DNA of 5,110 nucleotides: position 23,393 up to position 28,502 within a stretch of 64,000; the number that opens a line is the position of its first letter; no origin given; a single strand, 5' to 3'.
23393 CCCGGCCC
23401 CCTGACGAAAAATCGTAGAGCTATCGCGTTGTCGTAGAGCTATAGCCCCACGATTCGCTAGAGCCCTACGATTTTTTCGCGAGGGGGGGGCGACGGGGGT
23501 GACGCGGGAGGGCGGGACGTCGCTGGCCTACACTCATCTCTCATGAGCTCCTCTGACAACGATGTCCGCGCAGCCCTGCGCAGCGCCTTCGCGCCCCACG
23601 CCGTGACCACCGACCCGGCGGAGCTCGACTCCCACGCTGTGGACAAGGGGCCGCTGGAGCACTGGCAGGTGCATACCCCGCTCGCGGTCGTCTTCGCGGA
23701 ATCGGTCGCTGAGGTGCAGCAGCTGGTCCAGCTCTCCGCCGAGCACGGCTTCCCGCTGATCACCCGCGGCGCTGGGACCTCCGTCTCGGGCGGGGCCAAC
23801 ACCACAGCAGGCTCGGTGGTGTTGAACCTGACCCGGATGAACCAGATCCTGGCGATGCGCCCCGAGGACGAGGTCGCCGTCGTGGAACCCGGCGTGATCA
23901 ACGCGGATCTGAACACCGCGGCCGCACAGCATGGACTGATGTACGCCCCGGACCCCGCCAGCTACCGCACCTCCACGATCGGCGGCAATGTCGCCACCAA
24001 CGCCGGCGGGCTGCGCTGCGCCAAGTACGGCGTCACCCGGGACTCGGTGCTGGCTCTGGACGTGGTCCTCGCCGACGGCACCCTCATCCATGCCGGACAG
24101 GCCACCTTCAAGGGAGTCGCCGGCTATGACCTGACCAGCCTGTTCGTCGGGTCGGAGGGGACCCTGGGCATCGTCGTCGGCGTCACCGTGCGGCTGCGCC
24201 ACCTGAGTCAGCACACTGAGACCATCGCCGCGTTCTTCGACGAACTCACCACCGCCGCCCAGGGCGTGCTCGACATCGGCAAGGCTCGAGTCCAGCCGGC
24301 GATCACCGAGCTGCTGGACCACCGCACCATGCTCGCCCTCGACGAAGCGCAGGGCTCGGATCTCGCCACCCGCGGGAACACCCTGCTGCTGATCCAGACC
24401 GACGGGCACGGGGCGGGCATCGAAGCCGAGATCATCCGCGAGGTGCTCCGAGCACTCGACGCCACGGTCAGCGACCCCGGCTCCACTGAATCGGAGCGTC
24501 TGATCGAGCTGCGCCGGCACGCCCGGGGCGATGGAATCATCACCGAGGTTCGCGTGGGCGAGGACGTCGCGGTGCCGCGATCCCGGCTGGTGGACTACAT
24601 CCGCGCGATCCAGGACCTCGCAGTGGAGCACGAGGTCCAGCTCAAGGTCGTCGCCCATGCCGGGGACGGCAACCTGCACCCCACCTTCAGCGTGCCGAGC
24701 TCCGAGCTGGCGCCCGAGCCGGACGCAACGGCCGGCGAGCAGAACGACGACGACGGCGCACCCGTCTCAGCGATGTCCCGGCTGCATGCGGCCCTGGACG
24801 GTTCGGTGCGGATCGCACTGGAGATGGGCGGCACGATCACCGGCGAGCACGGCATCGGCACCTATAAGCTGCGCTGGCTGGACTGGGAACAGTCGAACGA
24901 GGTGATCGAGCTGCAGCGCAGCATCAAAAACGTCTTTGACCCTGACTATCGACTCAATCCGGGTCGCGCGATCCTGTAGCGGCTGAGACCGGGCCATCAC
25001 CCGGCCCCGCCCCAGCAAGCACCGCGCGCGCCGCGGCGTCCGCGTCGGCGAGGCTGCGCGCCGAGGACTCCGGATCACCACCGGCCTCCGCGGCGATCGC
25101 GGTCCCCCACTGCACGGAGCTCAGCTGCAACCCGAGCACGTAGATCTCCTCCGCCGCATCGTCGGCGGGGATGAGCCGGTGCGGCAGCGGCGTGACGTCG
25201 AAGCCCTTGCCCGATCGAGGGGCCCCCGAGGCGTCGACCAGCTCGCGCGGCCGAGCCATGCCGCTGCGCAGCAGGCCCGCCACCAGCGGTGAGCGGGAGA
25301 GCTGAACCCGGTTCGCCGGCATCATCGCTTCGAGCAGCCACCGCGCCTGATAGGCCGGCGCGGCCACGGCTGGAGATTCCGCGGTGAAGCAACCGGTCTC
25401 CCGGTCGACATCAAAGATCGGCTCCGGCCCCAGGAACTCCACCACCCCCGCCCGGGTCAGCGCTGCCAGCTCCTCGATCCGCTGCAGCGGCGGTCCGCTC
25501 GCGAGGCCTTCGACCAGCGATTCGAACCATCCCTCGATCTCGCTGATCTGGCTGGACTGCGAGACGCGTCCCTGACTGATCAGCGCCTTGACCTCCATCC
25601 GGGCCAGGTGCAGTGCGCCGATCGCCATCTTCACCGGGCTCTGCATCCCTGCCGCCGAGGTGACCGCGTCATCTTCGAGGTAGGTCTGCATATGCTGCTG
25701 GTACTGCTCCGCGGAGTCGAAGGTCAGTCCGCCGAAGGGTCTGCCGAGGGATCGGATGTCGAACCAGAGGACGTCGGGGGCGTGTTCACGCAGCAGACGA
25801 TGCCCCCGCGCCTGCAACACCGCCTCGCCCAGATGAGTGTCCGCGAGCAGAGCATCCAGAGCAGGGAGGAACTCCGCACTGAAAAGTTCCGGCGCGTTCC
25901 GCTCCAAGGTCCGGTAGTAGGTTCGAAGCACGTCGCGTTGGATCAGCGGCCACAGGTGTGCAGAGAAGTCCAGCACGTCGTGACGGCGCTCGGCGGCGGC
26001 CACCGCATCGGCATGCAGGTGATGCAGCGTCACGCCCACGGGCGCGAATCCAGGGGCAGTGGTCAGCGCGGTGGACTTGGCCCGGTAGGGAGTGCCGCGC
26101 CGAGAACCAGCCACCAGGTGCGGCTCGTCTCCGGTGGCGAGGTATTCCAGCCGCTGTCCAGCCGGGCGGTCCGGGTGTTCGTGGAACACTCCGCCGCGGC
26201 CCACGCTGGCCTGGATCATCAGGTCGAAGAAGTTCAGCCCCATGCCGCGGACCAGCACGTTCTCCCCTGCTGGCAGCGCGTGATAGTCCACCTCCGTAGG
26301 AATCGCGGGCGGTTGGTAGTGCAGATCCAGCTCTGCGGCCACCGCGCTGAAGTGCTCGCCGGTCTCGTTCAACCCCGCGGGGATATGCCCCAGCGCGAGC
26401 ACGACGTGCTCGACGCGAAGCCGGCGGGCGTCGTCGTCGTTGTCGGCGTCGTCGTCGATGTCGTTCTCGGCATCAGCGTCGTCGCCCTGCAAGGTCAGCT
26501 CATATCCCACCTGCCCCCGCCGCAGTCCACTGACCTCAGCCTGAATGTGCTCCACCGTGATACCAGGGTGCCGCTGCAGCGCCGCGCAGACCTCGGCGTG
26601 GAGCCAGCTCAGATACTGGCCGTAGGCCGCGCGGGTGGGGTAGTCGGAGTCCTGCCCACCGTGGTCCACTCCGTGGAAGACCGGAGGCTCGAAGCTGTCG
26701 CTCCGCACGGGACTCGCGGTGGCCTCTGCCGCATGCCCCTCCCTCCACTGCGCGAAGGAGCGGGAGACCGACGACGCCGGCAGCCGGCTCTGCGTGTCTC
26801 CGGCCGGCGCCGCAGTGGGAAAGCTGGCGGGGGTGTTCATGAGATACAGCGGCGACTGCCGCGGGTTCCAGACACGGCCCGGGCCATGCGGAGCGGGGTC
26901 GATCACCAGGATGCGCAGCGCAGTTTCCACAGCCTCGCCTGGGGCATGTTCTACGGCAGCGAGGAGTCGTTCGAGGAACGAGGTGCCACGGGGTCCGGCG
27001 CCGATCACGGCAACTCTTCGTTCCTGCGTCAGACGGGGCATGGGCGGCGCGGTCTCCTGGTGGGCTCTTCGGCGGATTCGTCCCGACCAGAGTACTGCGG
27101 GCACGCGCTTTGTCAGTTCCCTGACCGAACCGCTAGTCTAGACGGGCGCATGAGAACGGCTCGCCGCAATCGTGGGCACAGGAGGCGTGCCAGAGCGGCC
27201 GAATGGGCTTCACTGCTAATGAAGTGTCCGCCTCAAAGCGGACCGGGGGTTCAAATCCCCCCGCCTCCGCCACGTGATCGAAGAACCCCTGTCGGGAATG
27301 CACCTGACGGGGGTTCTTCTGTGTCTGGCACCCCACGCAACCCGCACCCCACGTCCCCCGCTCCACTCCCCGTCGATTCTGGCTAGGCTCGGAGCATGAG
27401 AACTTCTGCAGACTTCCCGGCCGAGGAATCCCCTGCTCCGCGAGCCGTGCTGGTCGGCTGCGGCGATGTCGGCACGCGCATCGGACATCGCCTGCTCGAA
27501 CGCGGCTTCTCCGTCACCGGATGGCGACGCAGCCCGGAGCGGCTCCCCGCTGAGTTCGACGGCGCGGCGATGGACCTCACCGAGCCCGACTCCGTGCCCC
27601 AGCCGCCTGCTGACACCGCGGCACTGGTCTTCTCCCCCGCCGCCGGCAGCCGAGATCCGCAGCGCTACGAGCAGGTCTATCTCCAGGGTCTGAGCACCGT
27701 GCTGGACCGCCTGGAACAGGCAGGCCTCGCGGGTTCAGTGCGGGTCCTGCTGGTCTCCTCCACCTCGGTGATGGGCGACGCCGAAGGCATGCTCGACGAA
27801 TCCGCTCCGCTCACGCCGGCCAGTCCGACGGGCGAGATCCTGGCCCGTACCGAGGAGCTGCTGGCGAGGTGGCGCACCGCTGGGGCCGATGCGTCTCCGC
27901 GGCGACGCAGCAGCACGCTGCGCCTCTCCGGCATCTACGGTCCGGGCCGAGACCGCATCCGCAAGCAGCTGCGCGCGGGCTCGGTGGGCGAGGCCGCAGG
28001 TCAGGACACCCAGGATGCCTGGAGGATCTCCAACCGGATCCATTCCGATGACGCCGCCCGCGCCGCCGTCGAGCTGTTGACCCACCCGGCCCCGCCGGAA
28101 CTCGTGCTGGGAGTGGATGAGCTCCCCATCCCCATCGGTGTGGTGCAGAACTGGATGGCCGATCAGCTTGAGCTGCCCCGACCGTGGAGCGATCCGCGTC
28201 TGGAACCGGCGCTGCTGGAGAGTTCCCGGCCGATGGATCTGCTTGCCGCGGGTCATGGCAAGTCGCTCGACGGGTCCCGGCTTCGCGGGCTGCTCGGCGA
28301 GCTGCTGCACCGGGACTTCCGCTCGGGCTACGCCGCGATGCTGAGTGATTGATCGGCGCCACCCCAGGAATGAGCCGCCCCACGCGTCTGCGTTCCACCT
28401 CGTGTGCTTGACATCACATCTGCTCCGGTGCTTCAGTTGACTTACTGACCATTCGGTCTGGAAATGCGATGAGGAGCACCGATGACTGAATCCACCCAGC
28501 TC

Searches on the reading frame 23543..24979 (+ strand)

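Call 10: search_protein_families(library=pfam, proteins=[window:23543-24979:+])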
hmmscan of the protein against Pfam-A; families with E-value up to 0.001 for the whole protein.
window:23543-24979:+ (478 aa): 2 families
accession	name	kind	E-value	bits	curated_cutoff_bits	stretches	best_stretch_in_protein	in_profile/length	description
PF02913.24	FAD-oxidase_C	-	4.5e-44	151.4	21.2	1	222-475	2-247/248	FAD linked oxidases, C-terminal domain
PF01565.28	FAD_binding_4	-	1.3e-43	148.4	26.4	1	46-184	1-138/139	FAD binding domain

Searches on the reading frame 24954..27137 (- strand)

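Call 10: search_protein_families(library=pfam, proteins=[window:24954-27137:-])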
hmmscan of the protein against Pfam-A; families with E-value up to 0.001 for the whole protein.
window:24954-27137:- (727 aa): 1 family
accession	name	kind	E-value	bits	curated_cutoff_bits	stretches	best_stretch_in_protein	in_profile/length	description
PF13454.12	NAD_binding_9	-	2.4e-30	106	21.8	1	43-220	1-141/155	FAD-NAD(P)-binding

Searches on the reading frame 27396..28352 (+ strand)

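Call 10: search_protein_families(library=pfam, proteins=[window:27396-28352:+])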
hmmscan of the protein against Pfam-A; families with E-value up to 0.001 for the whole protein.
window:27396-28352:+ (318 aa): 2 families
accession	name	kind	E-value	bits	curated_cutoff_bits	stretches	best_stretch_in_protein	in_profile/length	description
PF01370.27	Epimerase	-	1e-09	38.6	20.9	1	23-232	8-229/240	NAD dependent epimerase/dehydratase family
PF13460.12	NAD_binding_10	-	1e-05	26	27.2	1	23-135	4-111/184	NAD(P)H-binding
